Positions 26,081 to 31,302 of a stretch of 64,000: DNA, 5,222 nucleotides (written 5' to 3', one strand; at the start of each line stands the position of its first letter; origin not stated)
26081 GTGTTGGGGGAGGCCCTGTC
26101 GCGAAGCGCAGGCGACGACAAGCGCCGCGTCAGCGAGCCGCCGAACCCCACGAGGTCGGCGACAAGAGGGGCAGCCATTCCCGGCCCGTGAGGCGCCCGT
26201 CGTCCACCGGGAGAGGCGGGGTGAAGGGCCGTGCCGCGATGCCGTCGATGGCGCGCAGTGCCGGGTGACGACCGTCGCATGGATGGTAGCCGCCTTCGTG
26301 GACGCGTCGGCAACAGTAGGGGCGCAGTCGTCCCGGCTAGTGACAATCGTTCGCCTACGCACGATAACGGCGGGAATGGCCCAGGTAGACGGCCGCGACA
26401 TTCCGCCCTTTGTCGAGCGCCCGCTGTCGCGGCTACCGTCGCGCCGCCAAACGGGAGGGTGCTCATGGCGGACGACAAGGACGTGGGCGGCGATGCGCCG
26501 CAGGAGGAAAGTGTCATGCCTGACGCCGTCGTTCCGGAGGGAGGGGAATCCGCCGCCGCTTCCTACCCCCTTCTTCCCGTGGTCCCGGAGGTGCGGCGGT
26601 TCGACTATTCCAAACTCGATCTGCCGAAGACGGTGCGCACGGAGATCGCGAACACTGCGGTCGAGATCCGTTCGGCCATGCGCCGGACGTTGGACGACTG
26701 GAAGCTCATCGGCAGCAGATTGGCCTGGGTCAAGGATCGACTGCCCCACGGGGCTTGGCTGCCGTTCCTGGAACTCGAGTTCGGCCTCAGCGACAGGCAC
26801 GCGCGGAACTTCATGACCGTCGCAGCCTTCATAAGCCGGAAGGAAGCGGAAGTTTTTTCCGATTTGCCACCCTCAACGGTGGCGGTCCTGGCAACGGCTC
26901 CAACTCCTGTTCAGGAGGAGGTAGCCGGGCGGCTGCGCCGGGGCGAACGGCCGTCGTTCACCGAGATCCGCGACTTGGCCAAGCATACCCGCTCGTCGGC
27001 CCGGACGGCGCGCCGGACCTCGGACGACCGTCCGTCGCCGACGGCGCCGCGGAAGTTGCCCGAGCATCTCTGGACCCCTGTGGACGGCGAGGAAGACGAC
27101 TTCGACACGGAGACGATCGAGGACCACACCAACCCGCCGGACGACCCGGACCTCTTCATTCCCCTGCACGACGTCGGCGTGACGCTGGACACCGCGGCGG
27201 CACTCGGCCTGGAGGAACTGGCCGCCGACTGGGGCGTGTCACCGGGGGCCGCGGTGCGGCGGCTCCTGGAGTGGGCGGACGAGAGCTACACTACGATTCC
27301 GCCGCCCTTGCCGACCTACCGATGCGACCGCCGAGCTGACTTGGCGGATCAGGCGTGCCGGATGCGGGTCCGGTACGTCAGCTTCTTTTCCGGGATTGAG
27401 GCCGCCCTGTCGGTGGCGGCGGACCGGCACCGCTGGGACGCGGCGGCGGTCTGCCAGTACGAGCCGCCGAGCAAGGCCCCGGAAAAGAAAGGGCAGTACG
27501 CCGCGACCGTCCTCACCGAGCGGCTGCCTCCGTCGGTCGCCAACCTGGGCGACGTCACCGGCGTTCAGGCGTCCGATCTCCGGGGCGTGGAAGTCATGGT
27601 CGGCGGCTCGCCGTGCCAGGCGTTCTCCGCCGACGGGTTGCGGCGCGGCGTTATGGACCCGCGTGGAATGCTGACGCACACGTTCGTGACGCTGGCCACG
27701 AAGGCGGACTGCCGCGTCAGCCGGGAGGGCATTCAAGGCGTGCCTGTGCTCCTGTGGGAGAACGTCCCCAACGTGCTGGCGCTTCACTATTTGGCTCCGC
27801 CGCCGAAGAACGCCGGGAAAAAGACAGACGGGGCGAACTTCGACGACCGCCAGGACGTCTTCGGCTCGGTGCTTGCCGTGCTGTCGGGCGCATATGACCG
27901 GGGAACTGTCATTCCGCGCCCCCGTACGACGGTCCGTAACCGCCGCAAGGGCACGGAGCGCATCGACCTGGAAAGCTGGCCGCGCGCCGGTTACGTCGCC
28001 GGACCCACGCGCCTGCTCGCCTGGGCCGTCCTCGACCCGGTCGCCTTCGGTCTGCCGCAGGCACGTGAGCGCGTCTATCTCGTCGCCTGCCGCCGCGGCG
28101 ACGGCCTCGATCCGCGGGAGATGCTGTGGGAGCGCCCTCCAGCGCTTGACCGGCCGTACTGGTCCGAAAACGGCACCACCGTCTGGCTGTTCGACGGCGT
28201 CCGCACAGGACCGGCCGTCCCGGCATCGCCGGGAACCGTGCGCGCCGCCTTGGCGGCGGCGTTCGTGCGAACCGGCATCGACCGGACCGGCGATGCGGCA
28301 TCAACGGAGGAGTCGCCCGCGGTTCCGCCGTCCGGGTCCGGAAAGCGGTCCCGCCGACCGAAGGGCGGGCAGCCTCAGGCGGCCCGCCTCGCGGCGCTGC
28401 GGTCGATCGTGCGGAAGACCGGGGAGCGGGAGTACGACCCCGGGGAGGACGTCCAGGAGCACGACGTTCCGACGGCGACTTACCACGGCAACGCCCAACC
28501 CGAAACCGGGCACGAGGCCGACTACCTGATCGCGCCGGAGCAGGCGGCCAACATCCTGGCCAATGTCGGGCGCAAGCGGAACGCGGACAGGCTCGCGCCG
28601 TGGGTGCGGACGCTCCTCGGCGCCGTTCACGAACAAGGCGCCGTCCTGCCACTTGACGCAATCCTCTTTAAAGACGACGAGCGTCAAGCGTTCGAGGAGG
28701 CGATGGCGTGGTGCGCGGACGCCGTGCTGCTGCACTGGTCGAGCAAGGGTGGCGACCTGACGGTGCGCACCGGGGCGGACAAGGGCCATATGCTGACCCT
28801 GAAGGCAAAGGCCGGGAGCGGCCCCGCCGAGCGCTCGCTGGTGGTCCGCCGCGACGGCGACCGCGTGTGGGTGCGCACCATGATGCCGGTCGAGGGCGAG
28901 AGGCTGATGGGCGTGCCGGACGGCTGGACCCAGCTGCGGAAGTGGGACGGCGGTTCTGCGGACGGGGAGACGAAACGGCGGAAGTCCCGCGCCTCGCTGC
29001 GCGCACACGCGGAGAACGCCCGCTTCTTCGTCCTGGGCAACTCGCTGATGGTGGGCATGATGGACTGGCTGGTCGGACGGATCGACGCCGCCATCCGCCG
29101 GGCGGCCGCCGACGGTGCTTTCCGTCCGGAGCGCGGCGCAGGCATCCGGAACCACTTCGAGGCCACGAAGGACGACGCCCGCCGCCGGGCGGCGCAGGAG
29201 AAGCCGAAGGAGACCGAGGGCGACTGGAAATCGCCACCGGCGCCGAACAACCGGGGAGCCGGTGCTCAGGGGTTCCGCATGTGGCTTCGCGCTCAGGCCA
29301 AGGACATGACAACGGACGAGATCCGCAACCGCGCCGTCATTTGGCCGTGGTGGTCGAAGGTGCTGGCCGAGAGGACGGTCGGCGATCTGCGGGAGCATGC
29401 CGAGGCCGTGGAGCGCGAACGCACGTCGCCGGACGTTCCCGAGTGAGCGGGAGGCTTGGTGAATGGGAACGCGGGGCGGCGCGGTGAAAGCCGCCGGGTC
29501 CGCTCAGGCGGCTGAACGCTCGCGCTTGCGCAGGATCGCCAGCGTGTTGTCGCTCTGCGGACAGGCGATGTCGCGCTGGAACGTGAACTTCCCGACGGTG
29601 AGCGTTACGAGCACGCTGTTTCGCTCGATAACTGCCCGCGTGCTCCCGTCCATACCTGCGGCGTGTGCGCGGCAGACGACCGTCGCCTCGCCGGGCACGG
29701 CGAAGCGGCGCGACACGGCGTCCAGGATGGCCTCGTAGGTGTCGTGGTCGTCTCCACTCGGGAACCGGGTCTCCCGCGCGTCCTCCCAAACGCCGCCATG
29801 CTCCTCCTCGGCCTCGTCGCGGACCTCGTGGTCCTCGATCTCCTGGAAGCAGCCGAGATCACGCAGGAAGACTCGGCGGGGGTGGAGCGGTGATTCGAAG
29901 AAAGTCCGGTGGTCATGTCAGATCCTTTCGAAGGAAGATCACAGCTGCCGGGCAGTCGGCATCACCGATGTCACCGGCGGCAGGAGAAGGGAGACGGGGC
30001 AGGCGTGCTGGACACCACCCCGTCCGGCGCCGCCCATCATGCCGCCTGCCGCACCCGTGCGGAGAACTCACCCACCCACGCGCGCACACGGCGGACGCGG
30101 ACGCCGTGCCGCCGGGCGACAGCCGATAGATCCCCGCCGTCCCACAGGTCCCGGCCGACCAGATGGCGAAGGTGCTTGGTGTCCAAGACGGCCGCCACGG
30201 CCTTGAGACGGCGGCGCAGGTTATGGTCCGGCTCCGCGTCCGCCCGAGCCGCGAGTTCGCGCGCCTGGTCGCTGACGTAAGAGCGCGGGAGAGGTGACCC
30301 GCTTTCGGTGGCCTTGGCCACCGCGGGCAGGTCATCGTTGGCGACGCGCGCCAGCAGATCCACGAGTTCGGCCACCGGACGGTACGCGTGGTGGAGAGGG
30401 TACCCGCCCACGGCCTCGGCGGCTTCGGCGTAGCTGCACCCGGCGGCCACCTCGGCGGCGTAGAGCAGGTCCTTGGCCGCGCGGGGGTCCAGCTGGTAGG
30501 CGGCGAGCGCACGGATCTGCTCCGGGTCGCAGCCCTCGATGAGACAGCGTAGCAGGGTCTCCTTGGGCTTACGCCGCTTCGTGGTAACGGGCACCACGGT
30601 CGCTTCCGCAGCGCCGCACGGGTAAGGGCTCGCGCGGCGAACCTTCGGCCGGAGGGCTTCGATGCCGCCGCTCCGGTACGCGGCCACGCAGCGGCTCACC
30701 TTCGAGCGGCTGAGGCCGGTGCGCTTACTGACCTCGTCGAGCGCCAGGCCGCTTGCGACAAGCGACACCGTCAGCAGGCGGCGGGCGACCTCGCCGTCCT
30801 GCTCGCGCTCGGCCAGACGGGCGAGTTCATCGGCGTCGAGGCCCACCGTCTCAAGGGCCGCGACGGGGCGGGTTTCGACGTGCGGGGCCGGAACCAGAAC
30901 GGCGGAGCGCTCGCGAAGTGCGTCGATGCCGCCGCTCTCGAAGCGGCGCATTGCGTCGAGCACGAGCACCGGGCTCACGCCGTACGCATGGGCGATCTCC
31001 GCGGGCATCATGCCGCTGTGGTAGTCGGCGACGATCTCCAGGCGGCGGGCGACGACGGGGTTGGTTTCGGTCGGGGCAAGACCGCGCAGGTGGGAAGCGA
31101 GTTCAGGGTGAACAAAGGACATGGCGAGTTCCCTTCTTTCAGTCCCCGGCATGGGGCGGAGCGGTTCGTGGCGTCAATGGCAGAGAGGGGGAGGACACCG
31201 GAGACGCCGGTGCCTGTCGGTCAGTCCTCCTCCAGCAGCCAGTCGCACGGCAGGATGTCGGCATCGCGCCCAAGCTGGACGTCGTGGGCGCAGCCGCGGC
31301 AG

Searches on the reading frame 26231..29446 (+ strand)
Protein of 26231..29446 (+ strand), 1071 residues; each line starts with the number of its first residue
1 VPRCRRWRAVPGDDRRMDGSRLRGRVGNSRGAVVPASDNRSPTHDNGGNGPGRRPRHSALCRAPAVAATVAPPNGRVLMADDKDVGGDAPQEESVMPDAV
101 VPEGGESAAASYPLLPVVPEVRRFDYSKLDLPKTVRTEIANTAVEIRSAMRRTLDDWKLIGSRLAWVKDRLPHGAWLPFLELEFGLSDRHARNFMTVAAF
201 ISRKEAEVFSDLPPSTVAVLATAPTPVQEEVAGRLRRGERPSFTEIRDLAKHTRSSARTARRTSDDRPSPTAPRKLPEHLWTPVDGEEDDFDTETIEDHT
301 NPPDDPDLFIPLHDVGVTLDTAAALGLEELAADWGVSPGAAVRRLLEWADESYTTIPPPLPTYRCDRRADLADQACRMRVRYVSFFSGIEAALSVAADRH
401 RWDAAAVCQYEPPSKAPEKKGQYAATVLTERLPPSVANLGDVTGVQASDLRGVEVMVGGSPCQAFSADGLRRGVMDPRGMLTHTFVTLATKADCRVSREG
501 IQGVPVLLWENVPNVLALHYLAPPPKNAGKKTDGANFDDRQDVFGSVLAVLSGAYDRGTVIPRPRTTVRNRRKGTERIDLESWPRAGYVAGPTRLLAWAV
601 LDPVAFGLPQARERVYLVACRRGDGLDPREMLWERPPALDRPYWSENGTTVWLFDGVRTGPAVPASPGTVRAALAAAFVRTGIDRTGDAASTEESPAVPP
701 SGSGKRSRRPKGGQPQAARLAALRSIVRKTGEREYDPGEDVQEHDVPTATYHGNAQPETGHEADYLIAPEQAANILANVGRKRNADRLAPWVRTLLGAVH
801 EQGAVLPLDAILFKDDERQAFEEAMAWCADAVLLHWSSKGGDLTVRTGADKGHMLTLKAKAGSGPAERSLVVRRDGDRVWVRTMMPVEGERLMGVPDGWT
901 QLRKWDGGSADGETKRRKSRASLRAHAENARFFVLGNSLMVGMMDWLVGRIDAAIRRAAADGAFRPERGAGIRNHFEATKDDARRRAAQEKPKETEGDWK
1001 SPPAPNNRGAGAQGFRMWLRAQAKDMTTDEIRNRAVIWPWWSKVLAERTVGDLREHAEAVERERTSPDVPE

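Call 16: search_protein_families(library=pfam, proteins=[window:26231-29446:+], max_evalue=0.001)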
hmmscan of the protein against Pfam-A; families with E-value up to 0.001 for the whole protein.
window:26231-29446:+ (1071 aa): 2 families
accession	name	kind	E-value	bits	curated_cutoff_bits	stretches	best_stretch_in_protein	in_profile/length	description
PF00145.23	DNA_methylase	-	2e-15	57.5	22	1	421-516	31-115/324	C-5 cytosine-specific DNA methylase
PF11300.13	DUF3102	-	0.00018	22.2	24.4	1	152-200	20-68/129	Protein of unknown function (DUF3102)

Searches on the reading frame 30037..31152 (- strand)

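Call 16: search_protein_families(library=pfam, proteins=[window:30037-31152:-], max_evalue=0.001)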
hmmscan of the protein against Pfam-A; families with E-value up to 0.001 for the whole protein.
window:30037-31152:- (371 aa): 6 families
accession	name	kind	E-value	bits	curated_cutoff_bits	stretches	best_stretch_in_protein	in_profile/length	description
PF13518.12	HTH_28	-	1.6e-16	60.5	25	2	124-173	1-50/52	Helix-turn-helix domain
PF13551.12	HTH_29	-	2.4e-15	56.8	28.1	2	125-172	1-49/64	Winged helix-turn helix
PF13384.12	HTH_23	-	1.3e-11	44.4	24.6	2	121-168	3-50/50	Homeodomain-like domain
PF09339.16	HTH_IclR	-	4.3e-05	23.6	22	0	134-157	17-40/52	IclR helix-turn-helix domain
PF13412.12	HTH_24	-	7.6e-05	22.6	21.9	0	136-161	18-43/48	Winged helix-turn-helix DNA-binding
PF13565.12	HTH_32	-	0.00081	20.3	33.7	0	152-190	2-41/73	Homeodomain-like domain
